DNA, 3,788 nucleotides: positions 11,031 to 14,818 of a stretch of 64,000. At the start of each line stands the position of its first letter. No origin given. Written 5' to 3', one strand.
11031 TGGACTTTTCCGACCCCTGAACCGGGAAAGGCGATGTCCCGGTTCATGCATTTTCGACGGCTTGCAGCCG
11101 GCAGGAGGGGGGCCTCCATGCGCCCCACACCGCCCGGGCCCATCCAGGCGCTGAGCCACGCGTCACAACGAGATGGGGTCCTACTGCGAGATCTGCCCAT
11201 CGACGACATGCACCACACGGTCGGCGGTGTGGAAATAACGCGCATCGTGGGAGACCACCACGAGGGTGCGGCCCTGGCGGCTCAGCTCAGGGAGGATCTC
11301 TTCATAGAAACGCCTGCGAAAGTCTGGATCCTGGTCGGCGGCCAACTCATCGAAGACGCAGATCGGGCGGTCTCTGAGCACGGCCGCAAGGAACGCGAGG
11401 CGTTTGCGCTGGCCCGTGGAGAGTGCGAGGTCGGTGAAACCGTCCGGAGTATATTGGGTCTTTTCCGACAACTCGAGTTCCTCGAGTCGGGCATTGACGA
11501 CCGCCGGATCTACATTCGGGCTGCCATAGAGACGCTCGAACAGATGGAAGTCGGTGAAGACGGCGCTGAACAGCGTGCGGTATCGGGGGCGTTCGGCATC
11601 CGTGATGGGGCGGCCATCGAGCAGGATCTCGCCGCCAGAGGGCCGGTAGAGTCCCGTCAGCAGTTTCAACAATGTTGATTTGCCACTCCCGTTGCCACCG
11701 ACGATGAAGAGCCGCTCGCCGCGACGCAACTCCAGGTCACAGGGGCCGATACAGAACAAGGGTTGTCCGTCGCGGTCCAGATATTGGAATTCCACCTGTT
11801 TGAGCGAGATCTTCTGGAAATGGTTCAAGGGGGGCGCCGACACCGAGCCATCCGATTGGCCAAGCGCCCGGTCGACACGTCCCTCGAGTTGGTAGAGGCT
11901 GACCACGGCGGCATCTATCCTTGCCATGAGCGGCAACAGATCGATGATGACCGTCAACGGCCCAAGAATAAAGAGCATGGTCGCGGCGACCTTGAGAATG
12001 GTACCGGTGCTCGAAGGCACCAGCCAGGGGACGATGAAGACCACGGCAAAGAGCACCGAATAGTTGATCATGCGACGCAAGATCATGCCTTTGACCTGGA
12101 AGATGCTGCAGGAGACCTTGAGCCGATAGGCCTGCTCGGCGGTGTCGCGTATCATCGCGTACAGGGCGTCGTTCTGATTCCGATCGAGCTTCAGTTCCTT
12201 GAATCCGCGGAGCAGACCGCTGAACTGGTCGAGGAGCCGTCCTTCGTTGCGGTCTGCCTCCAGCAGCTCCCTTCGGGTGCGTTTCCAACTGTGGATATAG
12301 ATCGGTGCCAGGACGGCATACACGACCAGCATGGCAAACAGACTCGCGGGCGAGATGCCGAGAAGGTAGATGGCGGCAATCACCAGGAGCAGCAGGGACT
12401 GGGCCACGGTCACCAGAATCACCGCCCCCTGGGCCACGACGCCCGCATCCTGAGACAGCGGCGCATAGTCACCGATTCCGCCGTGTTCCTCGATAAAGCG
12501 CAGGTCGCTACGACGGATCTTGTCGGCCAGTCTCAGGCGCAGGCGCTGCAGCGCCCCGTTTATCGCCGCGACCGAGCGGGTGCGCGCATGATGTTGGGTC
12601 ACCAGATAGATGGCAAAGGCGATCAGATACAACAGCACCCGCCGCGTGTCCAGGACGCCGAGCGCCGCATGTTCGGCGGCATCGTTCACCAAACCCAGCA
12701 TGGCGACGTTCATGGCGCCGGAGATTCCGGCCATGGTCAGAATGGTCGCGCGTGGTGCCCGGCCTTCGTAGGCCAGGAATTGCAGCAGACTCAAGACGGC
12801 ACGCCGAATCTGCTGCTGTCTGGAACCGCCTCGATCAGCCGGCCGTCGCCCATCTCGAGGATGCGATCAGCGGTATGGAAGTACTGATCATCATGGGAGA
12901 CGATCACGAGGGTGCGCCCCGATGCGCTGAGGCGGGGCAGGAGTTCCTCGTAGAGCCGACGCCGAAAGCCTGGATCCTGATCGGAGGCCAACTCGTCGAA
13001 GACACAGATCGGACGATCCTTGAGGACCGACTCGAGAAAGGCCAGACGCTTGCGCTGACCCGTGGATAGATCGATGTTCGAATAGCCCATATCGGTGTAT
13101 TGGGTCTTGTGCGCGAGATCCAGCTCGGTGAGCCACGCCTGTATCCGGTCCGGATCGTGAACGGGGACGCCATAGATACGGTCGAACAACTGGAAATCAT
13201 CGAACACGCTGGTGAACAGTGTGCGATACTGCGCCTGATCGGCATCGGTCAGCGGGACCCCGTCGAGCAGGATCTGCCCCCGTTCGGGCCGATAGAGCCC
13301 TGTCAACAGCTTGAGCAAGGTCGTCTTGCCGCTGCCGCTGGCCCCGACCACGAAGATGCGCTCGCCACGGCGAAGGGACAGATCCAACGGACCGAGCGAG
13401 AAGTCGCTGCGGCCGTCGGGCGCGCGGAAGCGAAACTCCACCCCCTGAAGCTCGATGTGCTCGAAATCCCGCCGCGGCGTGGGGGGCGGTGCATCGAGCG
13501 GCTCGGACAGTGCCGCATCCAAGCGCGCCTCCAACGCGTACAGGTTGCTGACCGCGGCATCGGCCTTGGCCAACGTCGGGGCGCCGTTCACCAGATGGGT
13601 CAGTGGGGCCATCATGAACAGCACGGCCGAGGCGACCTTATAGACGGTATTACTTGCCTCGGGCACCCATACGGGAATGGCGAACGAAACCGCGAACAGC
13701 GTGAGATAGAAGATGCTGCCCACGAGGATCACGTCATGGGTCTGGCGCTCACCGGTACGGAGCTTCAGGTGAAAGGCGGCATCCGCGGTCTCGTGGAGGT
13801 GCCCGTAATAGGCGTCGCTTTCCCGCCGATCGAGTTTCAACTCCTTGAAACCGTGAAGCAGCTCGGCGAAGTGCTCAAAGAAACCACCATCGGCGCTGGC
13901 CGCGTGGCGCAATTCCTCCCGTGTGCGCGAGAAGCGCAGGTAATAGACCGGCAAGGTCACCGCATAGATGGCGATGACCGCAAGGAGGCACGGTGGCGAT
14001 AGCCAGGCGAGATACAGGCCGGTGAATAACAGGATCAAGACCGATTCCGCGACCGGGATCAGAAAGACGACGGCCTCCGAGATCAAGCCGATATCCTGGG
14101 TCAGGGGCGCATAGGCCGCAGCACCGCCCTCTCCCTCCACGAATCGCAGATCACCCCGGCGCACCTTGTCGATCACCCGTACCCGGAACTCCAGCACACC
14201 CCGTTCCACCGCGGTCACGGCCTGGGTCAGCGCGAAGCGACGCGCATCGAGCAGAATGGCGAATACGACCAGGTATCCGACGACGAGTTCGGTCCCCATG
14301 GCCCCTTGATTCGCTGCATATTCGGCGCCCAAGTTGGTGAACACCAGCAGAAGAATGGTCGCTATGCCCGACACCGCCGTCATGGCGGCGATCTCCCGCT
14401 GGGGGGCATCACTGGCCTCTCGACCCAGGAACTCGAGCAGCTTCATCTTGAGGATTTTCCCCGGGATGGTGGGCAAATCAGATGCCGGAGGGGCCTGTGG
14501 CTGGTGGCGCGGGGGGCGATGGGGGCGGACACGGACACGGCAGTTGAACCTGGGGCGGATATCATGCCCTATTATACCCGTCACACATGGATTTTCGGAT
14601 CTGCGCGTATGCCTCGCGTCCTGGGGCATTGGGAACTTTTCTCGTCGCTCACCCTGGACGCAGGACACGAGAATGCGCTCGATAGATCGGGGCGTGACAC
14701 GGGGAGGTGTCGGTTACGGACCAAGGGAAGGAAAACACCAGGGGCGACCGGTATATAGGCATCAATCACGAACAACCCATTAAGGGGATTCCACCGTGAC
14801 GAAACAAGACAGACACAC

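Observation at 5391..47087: Dense family of ~170-205 bp TIR foldback (MITE-like) elements, at least 7 copies in 64 kb and no transposase in sight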

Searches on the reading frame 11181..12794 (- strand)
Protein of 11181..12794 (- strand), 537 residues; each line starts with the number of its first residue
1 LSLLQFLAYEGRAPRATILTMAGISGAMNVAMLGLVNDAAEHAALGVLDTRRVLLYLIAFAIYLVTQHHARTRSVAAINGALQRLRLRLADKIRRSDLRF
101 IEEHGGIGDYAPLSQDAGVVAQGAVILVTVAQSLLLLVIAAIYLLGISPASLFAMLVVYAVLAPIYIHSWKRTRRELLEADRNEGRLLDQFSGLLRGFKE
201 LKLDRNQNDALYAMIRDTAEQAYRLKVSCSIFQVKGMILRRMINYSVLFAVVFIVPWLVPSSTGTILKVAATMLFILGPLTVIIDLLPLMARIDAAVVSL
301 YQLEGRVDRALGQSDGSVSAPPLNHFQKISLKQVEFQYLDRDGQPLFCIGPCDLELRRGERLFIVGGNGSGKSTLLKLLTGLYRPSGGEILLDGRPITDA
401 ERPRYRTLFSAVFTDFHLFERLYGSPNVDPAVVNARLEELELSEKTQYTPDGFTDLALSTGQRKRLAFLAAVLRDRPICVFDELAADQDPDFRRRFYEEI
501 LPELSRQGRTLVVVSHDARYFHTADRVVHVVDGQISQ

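Call 13: search_protein_families(library=pfam, proteins=[window:11181-12794:-])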
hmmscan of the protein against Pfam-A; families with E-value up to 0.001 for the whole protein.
window:11181-12794:- (537 aa): 4 families
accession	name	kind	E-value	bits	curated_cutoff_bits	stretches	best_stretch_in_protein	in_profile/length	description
PF00005.33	ABC_tran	-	1.4e-25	90.9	25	1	352-484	4-135/137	ABC transporter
PF13304.12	AAA_21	-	4.4e-11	43.8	27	1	458-517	238-299/304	AAA domain, putative AbiEii toxin, Type IV TA system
PF02463.25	SMC_N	-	6.3e-08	32.7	40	1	457-531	136-212/220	RecF/RecN/SMC N terminal domain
PF13191.12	AAA_16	-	0.00069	20.6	32.6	0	358-489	23-113/167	AAA ATPase domain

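Call 36: find_homologous_proteins(query=window:11181-12794:-, max_evalue=1e-50)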
Query window:11181-12794:- (537 aa): 6735 proteins with E <= 1e-50 among 8000 candidates; the best 120 are listed.
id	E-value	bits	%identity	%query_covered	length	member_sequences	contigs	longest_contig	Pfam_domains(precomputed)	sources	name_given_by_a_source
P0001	0.0e+0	1173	100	100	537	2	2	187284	PF00005.34,PF02463.26,PF13304.13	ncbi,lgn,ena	-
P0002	0.0e+0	1034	88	100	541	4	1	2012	PF00005.34,PF02463.26,PF13304.13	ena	-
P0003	1.9e-281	952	81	100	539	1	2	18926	PF00005.34,PF02463.26,PF13304.13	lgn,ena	-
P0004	6.1e-271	918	79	100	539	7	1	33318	PF00005.34,PF02463.26,PF13304.13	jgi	jgi:putative ATP-binding cassette transporter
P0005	8.5e-269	911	78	100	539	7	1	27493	PF00005.34,PF02463.26,PF13304.13,PF13191.13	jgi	-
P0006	1.1e-265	900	78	100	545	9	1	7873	PF00005.34,PF13304.13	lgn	-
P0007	1.5e-263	893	76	100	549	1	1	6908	PF00005.34,PF02463.26,PF13304.13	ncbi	ncbi:MAG: cyclic peptide export ABC transporter [Thiohalocapsa sp.]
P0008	2.6e-263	893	77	100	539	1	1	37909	PF00005.34,PF02463.26,PF13304.13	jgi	jgi:putative ATP-binding cassette transporter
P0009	1.2e-225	768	65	100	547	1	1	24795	PF00005.34,PF02463.26,PF13304.13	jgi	jgi:putative ATP-binding cassette transporter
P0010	9.4e-223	759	84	78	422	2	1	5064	PF00005.34,PF02463.26,PF13304.13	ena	-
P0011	4.6e-212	724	61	100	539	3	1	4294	PF00005.34,PF02463.26,PF13304.13,PF13191.13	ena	-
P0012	6.9e-182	624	55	100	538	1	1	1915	PF00005.34,PF02463.26,PF13304.13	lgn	-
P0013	1.4e-179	616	53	100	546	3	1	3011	PF00005.34,PF02463.26,PF13304.13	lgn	-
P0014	8.6e-179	614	54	100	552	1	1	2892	PF00005.34,PF02463.26,PF13304.13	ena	-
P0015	1.8e-177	609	53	100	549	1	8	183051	PF00005.34,PF02463.26,PF13304.13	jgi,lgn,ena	-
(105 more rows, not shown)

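Call 37: find_encoding_contigs(protein=P0003, flank=10000, max_places=4)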
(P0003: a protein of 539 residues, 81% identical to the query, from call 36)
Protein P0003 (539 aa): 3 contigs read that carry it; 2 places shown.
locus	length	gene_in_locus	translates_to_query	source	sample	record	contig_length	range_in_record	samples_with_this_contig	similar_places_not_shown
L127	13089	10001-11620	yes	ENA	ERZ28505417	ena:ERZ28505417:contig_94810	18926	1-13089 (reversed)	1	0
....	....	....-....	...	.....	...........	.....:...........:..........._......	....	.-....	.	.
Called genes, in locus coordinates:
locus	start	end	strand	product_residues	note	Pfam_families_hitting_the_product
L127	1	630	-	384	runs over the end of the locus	PF00278:Orn_DAP_Arg_deC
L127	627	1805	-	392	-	PF03435:Sacchrp_dh_NADP, PF16653:Sacchrp_dh_C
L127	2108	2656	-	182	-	-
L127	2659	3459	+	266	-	PF12849:PBP_like_2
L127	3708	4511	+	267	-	-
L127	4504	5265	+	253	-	-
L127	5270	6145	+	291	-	PF02463:SMC_N (faint), PF00005:ABC_tran, PF13555:AAA_29 (weak), PF13304:AAA_21 (faint)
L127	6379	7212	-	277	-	-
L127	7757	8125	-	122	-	PF01022:HTH_5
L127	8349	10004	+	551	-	PF00664:ABC_membrane (weak), PF00005:ABC_tran, PF02463:SMC_N (faint), PF13191:AAA_16 (weak), PF13304:AAA_21 (faint)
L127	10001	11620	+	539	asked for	PF00005:ABC_tran, PF02463:SMC_N (faint), PF13304:AAA_21 (faint)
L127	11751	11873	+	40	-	-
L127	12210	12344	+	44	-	PF11295:DUF3096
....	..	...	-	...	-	-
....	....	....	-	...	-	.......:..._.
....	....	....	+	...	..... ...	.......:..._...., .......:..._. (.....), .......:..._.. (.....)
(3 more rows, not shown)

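Call 38: find_encoding_contigs(protein=P0004, flank=10000, max_places=4)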
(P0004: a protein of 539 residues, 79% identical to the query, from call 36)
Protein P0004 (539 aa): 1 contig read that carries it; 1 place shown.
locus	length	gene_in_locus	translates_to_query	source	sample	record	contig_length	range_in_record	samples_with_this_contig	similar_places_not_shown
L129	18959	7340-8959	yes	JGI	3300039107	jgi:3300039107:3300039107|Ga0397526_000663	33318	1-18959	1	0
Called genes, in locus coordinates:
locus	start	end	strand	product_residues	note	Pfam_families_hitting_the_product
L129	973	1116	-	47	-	-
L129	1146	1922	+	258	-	PF12849:PBP_like_2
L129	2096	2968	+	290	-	-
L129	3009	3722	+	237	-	PF00528:BPD_transp_1 (weak)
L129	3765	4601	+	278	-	PF02463:SMC_N, PF00005:ABC_tran, PF13555:AAA_29 (weak), PF13304:AAA_21 (faint)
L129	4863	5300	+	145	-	-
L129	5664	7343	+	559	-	PF00664:ABC_membrane (weak), PF00005:ABC_tran, PF02463:SMC_N (faint), PF13191:AAA_16 (faint), PF13304:AAA_21 (faint)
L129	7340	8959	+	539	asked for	PF13304:AAA_21 (faint), PF00005:ABC_tran, PF02463:SMC_N (faint)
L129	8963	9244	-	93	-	PF13248:Zn_ribbon_3 (weak)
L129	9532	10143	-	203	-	-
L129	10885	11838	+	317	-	PF01145:Band_7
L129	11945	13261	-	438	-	PF03417:AAT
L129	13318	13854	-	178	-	PF05128:DUF697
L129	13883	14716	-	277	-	PF00226:DnaJ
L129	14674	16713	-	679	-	PF00909:Ammonium_transp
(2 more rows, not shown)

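Call 39: find_encoding_contigs(protein=P0008, flank=10000, max_places=4)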
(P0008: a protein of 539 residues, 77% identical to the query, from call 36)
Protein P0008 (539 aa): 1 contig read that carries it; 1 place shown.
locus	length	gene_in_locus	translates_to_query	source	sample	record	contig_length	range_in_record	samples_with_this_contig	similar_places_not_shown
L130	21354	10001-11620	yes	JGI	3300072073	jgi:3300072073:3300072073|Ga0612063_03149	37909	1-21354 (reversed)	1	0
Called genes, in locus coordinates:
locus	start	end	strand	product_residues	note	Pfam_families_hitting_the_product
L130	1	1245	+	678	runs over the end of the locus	PF00122:E1-E2_ATPase, PF00702:Hydrolase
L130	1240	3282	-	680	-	PF00122:E1-E2_ATPase, PF00702:Hydrolase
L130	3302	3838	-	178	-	-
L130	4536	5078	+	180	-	-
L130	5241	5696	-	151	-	-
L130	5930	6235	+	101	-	-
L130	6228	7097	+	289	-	-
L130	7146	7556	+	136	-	PF00005:ABC_tran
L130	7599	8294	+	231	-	-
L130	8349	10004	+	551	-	PF02463:SMC_N (faint), PF00005:ABC_tran, PF13304:AAA_21 (faint)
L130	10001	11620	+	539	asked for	PF00005:ABC_tran, PF02463:SMC_N (faint), PF13304:AAA_21 (faint)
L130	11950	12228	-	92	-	-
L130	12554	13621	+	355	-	PF01145:Band_7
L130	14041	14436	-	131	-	-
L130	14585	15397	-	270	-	PF00226:DnaJ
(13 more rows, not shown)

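Call 54: find_encoding_contigs(protein=P0010, flank=10000, max_places=3)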
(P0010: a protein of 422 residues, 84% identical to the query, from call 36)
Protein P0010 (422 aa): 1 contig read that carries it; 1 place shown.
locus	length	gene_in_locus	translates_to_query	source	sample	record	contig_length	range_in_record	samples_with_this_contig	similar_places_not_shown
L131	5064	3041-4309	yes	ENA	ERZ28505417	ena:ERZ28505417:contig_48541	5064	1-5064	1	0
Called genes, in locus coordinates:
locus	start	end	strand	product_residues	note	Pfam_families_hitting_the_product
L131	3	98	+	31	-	?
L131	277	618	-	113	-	PF01022:HTH_5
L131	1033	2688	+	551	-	PF00664:ABC_membrane (weak), PF00005:ABC_tran, PF02463:SMC_N (faint), PF13304:AAA_21 (faint)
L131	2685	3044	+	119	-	-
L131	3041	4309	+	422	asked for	PF00005:ABC_tran, PF02463:SMC_N (faint), PF13304:AAA_21 (weak)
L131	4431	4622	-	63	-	-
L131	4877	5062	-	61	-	?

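Call 55: find_encoding_contigs(protein=P0002, flank=10000, max_places=4)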
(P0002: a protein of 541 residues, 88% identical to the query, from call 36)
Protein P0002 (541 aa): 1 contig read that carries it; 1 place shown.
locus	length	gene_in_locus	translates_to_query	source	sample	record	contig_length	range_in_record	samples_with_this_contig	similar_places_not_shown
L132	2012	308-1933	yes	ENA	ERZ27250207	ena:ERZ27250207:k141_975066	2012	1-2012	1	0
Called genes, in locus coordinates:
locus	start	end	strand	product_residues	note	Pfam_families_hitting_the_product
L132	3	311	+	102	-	?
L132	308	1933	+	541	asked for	PF13304:AAA_21 (faint), PF00005:ABC_tran, PF02463:SMC_N (faint)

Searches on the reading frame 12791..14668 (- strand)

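Call 13: search_protein_families(library=pfam, proteins=[window:12791-14668:-])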
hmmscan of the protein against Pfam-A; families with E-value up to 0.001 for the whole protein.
window:12791-14668:- (625 aa): 3 families
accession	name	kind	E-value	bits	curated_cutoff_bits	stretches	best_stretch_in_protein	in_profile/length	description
PF00005.33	ABC_tran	-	3.2e-25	89.8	25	1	427-559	3-134/137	ABC transporter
PF13304.12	AAA_21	-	3.4e-08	34.4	27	0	510-594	221-300/304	AAA domain, putative AbiEii toxin, Type IV TA system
PF13191.12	AAA_16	-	9.8e-06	26.6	32.6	1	434-590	23-137/167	AAA ATPase domain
